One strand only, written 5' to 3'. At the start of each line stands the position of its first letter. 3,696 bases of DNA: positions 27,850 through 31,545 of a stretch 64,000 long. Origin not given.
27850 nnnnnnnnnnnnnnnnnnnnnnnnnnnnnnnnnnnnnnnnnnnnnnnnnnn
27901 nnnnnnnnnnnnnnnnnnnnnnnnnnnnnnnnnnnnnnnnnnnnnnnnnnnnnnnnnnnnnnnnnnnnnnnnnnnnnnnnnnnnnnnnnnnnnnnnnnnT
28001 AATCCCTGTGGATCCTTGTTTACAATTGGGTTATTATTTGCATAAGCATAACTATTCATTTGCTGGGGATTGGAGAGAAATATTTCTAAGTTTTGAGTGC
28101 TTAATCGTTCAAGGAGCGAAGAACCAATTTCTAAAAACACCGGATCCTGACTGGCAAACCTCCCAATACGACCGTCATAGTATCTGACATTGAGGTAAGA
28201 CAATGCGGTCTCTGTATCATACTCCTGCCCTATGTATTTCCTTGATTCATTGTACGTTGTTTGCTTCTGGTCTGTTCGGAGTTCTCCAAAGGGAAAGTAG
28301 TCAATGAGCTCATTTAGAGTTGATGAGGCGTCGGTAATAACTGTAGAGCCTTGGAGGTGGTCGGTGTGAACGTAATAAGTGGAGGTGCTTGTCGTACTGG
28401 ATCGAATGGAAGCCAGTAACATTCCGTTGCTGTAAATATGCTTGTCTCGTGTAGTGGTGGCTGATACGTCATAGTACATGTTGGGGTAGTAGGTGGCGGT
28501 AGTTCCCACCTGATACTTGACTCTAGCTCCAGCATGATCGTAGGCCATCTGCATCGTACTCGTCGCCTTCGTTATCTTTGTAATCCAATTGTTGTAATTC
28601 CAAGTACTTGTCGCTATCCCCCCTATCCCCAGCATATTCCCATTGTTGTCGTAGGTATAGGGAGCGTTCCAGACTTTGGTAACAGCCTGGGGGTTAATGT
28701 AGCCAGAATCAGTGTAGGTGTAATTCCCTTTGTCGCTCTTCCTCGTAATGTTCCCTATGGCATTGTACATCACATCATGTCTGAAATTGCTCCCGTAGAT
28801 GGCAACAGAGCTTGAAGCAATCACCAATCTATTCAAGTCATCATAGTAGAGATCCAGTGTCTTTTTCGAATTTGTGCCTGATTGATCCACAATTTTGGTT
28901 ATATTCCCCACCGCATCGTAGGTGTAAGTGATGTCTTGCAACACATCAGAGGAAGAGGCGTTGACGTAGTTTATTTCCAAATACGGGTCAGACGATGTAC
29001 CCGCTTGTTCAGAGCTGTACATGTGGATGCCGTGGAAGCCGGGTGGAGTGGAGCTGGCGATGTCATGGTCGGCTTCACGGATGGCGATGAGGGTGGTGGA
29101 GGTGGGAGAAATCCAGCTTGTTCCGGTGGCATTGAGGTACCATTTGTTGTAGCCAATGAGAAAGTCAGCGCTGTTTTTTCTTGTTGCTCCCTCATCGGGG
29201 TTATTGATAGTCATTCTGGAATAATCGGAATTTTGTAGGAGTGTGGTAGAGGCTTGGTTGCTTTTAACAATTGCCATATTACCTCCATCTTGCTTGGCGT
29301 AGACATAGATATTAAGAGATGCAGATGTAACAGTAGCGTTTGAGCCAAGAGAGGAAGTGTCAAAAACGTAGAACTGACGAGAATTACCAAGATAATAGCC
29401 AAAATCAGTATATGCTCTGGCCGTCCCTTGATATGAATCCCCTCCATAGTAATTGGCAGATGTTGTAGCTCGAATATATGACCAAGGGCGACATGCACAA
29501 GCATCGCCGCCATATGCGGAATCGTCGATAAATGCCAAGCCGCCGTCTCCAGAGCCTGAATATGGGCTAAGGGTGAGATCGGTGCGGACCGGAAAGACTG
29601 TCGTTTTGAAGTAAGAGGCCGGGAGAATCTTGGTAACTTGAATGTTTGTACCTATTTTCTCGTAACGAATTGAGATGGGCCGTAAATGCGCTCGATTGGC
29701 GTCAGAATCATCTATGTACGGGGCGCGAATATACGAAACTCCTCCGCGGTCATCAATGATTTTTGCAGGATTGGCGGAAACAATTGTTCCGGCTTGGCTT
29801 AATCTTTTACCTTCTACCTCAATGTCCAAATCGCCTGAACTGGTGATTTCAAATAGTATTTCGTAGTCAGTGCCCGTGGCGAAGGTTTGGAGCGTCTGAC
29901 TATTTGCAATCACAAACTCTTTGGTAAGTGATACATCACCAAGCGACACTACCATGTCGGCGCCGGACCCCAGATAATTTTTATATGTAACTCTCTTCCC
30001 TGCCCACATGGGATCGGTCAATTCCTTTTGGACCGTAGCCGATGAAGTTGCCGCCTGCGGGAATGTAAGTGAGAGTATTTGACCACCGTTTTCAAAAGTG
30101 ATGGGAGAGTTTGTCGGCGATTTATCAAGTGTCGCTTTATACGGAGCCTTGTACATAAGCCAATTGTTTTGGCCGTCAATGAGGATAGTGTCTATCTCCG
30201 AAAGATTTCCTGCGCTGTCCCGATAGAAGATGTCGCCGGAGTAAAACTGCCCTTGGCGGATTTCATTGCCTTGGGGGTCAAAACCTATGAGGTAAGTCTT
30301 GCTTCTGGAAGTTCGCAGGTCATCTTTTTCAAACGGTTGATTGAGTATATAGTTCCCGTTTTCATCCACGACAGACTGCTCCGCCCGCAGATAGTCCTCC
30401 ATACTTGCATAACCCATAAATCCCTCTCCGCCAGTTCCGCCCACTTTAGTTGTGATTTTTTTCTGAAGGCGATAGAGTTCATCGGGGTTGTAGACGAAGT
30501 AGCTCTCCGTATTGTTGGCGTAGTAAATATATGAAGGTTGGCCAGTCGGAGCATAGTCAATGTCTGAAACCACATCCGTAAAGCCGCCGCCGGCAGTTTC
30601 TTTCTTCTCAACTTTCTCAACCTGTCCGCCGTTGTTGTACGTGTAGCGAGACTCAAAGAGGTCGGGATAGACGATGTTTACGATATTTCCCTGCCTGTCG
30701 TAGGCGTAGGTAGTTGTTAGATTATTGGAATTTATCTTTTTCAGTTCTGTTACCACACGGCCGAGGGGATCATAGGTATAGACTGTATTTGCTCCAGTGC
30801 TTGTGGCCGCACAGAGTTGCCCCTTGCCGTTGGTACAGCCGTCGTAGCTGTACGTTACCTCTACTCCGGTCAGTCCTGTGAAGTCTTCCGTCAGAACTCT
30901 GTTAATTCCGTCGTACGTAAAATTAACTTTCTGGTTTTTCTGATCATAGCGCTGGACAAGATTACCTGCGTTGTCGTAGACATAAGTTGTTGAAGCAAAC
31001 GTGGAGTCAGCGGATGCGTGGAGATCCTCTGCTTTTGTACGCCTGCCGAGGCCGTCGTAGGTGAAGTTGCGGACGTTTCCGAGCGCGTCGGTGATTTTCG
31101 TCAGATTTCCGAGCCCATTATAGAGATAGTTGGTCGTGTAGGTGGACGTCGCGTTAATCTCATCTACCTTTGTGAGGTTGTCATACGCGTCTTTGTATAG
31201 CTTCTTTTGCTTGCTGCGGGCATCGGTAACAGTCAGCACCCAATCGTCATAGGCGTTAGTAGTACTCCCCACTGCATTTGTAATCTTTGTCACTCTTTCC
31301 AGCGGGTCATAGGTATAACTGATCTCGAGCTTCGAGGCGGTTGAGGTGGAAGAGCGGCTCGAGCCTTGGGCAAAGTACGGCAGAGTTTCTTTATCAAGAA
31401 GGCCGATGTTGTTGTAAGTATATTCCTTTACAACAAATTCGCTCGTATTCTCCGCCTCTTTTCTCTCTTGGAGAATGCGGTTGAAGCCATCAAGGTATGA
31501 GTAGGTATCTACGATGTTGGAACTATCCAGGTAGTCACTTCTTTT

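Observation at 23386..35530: Tc-toxin/RHS-type polymorphic toxin island with orphan toxin-immunity cassettes in an otherwise streamlined housekeeping genome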

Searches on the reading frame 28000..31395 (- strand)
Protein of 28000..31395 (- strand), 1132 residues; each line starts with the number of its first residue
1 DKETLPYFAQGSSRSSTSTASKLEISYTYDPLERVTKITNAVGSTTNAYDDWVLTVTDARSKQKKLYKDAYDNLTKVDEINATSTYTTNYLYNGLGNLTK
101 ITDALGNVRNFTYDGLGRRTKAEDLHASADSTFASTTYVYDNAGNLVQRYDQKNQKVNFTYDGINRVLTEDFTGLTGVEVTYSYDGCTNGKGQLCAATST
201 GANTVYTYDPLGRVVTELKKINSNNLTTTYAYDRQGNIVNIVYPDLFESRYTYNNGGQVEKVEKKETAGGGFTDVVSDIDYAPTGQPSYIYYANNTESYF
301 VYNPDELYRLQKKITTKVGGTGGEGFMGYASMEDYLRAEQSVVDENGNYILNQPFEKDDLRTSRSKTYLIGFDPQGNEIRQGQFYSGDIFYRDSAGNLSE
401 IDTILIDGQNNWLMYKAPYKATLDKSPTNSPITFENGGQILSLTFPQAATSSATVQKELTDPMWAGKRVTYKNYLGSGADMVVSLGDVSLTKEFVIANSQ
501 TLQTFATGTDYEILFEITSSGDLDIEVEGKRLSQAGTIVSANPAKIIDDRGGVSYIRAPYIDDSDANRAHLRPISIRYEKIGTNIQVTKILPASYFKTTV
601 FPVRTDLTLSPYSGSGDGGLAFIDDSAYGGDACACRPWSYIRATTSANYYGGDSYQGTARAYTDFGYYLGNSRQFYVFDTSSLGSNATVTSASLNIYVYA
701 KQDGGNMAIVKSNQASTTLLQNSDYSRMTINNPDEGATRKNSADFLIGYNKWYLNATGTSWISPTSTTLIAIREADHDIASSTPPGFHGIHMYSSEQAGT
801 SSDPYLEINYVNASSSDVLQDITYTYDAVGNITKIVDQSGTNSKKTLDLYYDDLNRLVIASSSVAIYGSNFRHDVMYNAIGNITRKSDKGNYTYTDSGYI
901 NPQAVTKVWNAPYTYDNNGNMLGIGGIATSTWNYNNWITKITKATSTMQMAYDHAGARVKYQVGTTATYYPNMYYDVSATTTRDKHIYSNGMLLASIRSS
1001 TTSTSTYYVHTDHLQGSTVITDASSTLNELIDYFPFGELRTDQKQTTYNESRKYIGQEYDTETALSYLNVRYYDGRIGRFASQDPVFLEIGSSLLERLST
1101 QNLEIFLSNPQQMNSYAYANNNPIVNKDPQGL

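Call 96: search_protein_families(library=pfam, proteins=[window:28000-31395:-], max_evalue=10)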
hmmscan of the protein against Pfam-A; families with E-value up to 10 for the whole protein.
window:28000-31395:- (1132 aa): 2 families
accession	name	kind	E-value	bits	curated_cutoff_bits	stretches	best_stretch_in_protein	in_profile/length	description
PF05593.20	RHS_repeat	-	1.9e-26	92.3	22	8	92-122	1-31/38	RHS Repeat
PF13860.13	FlgD_ig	-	0.033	14.6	27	1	126-165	19-58/79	FlgD Ig-like domain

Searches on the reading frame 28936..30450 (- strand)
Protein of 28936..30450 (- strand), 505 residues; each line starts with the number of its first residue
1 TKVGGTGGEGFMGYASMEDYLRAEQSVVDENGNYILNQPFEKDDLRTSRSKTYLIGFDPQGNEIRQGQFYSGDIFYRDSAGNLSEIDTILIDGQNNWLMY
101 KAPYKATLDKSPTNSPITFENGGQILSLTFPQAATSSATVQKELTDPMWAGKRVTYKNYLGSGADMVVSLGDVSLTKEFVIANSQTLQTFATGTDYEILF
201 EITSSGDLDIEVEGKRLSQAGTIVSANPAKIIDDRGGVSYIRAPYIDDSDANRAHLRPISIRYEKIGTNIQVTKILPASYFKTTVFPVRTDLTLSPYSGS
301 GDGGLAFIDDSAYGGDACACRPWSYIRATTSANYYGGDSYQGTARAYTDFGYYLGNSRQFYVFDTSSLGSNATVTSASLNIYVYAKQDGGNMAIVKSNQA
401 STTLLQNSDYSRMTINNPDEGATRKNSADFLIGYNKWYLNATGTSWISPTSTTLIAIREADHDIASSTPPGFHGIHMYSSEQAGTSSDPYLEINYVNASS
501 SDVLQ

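Call 16: search_protein_families(library=pfam, proteins=[window:28960-30441:-], max_evalue=10)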
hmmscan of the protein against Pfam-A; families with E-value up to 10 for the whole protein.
seq(494 aa): 1 family
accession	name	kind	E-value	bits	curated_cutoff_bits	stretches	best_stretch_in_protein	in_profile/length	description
PF24517.2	CBM96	-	0.22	11.8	26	1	321-399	11-82/164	Carbohydrate-binding module family 96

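Call 59: find_homologous_proteins(query=window:28936-30450:-, max_evalue=0.001)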
Query window:28936-30450:-: 8000 candidates shared short words with the query, none scored E <= 0.001.

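Call 72: search_solved_structures(query=window:28936-30450:-, max_evalue=10)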
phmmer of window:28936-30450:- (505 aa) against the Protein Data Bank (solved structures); distinct sequences matched with E-value up to 10: 21.
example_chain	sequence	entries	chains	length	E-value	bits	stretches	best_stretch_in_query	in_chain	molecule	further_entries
1vjc_A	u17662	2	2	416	0.43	12.7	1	209-274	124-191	phosphoglycerate kinase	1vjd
2p9q_A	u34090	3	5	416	0.45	12.6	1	209-274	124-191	Phosphoglycerate kinase, testis specific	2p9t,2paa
1kf0_A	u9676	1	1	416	0.6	12.2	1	209-274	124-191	Phosphoglycerate Kinase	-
4axx_A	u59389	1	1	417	1.1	11.3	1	209-264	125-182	PHOSPHOGLYCERATE KINASE 1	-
5m6z_A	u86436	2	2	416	1.3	11.1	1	209-269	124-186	Phosphoglycerate kinase 1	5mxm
5m1r_A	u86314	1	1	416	1.3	11.1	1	209-264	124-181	Phosphoglycerate kinase 1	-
4o3f_A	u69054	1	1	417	1.4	11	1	209-264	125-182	Phosphoglycerate kinase 1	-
2x14_A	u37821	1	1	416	1.5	10.9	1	209-264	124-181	PHOSPHOGLYCERATE KINASE 1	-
2wzd_A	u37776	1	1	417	1.5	10.9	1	209-264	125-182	PHOSPHOGLYCERATE KINASE 1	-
5m3u_A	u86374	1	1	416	1.5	10.9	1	209-264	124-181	Phosphoglycerate kinase 1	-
2y3i_A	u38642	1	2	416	1.5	10.9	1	209-264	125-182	PHOSPHOGLYCERATE KINASE 1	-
2wzb_A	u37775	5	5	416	1.5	10.9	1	209-264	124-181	PHOSPHOGLYCERATE KINASE 1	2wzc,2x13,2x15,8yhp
5o7d_A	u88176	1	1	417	1.5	10.9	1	209-264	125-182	Phosphoglycerate kinase 1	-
2xe6_A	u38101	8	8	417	1.5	10.9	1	209-264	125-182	PHOSPHOGLYCERATE KINASE 1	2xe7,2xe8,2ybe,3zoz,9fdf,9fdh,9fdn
4o33_A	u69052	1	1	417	1.5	10.9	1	209-264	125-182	Phosphoglycerate kinase 1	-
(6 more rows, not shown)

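Call 73: search_protein_families(library=ncbifam, proteins=[window:28936-30450:-], max_evalue=10)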
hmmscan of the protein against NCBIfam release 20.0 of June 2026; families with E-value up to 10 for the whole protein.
window:28936-30450:- (505 aa): 1 family
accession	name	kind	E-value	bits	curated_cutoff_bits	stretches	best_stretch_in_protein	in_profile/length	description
NF033679.1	DNRLRE_dom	domain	3.3e-06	27.3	34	1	325-494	4-164/164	DNRLRE domain-containing protein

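Call 74: predict_structure(protein=window:28936-30450:-)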
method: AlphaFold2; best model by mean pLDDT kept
length: 505 residues; sequences in the alignment: 1
mean_pLDDT: 31.8   pTM: 0.22
mean pLDDT of the five models: 31.8, 28.1, 27.7, 26.4, 26.3
residues with pLDDT >= 90: 0; 70-90: 0; 50-70: 0; < 50: 505
segments of 3 or more residues with pLDDT < 50: 1-505
pLDDT, mean of each block of 10 residues (from residue 1): 25 30 37 37 30 31 32 36 37 32 35 38 37 30 32 31 28 29 30 38 39 29 30 36 40 37 38 38 26 25 27 29 27 31 30 27 31 30 29 29 28 29 28 30 30 30 31 33 38 32 28
secondary structure, 60 per line:
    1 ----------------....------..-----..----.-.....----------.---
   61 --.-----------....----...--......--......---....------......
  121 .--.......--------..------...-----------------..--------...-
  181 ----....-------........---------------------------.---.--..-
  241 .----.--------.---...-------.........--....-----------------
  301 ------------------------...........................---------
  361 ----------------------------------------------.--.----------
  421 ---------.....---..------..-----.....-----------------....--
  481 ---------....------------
elements in order: H17-20 H42-46 E75-78 E83-85 E88-93 E96-101 E105-108 E115-121 E124-130 E177-179 H185-188 E196-203 E259-261 E269-277 H280-283 E325-336 E340-351 E430-434 E453-457 E475-478 E490-493
